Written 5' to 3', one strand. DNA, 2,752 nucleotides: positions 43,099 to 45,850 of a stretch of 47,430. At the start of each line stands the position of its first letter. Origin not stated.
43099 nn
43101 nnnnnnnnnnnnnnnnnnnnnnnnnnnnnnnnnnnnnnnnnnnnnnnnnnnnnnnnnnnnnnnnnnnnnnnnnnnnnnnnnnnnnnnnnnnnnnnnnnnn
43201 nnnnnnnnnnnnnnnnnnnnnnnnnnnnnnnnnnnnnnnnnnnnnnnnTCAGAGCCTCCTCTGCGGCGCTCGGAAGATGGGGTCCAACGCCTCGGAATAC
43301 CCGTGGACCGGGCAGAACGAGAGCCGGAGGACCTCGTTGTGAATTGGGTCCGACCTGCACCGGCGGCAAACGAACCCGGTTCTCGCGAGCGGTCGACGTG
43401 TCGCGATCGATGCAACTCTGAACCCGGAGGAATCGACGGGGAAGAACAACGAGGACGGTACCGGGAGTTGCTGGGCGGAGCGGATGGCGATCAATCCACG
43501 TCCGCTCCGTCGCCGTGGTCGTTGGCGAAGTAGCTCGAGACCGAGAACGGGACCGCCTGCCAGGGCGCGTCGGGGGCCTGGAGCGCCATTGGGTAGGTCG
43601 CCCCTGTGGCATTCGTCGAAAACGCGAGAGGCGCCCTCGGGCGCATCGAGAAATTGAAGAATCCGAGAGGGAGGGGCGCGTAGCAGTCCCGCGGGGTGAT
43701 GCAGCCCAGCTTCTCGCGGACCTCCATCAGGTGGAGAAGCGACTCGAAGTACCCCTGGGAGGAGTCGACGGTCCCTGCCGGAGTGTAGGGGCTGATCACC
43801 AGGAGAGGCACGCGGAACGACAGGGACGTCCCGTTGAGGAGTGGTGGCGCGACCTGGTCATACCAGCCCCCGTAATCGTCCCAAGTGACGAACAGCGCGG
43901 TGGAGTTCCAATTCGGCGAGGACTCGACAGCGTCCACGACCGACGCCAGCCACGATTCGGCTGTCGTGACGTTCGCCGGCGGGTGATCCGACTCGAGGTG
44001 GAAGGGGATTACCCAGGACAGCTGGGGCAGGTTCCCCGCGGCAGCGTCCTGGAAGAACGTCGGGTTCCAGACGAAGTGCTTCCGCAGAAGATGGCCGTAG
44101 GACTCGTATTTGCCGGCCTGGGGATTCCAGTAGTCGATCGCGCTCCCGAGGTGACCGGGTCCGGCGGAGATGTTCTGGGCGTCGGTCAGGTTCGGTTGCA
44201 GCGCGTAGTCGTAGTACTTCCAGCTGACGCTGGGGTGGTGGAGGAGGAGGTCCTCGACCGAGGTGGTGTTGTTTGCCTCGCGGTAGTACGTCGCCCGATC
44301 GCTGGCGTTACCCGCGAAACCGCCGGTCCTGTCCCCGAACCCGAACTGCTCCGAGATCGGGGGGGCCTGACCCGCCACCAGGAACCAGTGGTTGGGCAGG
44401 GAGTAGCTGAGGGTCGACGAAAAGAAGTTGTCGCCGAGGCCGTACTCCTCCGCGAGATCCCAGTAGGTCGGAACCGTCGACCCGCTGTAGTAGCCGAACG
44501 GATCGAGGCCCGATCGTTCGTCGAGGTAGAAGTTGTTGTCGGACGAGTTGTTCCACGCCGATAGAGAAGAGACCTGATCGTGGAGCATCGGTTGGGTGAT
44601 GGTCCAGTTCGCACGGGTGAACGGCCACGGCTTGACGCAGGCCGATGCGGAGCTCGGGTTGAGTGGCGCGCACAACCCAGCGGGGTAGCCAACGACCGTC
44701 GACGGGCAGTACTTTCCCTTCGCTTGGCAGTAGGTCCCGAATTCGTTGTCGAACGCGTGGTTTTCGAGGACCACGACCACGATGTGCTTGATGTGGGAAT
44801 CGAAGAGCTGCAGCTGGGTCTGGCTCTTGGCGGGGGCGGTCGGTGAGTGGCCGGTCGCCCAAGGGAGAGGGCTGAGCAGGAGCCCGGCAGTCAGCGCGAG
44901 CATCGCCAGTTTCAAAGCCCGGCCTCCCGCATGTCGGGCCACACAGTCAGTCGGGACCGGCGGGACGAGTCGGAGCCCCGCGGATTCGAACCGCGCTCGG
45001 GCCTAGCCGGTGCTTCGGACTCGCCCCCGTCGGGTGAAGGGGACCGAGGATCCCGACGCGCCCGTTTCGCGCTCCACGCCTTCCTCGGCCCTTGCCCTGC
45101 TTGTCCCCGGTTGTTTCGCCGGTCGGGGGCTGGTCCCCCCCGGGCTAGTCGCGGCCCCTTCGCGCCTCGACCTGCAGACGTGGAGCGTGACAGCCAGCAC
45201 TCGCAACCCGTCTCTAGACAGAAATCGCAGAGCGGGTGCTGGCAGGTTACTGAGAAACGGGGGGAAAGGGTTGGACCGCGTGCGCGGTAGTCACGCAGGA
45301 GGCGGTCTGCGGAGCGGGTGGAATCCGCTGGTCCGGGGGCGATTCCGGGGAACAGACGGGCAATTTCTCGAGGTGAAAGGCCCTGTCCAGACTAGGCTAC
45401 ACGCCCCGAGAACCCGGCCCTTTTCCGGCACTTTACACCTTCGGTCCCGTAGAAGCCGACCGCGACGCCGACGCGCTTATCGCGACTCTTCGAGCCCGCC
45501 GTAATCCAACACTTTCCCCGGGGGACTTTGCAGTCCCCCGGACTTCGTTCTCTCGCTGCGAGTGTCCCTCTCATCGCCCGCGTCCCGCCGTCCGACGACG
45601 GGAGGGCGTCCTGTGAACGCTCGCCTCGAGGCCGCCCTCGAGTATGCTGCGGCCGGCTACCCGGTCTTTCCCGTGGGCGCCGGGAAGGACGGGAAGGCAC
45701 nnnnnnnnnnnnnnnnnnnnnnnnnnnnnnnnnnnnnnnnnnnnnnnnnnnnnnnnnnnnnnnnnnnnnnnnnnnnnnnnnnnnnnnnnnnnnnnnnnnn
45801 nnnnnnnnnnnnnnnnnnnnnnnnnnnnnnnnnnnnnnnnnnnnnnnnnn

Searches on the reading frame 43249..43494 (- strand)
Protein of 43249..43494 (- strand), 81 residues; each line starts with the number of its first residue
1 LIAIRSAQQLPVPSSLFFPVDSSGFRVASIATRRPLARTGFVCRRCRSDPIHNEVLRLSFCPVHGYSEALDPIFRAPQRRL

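Call 36: search_protein_families(library=pfam, proteins=[window:43249-43494:-], max_evalue=0.01)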
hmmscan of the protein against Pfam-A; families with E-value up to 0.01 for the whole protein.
window:43249-43494:- (81 aa): 1 family
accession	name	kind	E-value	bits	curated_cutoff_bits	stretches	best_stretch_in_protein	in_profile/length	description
PF23145.1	Zf_2nd_IFT121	-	0.00089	19.3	25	1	29-62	3-38/45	IFT121, second zinc finger domain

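Call 97: search_protein_families(library=ncbifam, proteins=[window:43249-43494:-], max_evalue=0.01)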
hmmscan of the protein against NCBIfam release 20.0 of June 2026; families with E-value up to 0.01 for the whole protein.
window:43249-43494:- (81 aa): 0 families

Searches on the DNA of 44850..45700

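Call 93: search_rna_families(source=window, start=44850, end=45700, threshold=evalue, max_evalue=1, show_alignments=2)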
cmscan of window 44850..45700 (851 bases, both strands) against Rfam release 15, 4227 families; matches with E-value up to 1: 2.
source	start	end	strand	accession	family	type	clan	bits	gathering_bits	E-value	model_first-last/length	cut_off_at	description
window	45274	45307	-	RF02242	Xoo5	Gene; sRNA;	-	19.4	50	0.22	44-78/124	no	Xanthomonadaceae sRNA Xoo5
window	45264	45543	-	RF02872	SrbA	Gene; sRNA;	-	13.2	69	0.67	1-235/235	no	sRNA regulator of biofilms A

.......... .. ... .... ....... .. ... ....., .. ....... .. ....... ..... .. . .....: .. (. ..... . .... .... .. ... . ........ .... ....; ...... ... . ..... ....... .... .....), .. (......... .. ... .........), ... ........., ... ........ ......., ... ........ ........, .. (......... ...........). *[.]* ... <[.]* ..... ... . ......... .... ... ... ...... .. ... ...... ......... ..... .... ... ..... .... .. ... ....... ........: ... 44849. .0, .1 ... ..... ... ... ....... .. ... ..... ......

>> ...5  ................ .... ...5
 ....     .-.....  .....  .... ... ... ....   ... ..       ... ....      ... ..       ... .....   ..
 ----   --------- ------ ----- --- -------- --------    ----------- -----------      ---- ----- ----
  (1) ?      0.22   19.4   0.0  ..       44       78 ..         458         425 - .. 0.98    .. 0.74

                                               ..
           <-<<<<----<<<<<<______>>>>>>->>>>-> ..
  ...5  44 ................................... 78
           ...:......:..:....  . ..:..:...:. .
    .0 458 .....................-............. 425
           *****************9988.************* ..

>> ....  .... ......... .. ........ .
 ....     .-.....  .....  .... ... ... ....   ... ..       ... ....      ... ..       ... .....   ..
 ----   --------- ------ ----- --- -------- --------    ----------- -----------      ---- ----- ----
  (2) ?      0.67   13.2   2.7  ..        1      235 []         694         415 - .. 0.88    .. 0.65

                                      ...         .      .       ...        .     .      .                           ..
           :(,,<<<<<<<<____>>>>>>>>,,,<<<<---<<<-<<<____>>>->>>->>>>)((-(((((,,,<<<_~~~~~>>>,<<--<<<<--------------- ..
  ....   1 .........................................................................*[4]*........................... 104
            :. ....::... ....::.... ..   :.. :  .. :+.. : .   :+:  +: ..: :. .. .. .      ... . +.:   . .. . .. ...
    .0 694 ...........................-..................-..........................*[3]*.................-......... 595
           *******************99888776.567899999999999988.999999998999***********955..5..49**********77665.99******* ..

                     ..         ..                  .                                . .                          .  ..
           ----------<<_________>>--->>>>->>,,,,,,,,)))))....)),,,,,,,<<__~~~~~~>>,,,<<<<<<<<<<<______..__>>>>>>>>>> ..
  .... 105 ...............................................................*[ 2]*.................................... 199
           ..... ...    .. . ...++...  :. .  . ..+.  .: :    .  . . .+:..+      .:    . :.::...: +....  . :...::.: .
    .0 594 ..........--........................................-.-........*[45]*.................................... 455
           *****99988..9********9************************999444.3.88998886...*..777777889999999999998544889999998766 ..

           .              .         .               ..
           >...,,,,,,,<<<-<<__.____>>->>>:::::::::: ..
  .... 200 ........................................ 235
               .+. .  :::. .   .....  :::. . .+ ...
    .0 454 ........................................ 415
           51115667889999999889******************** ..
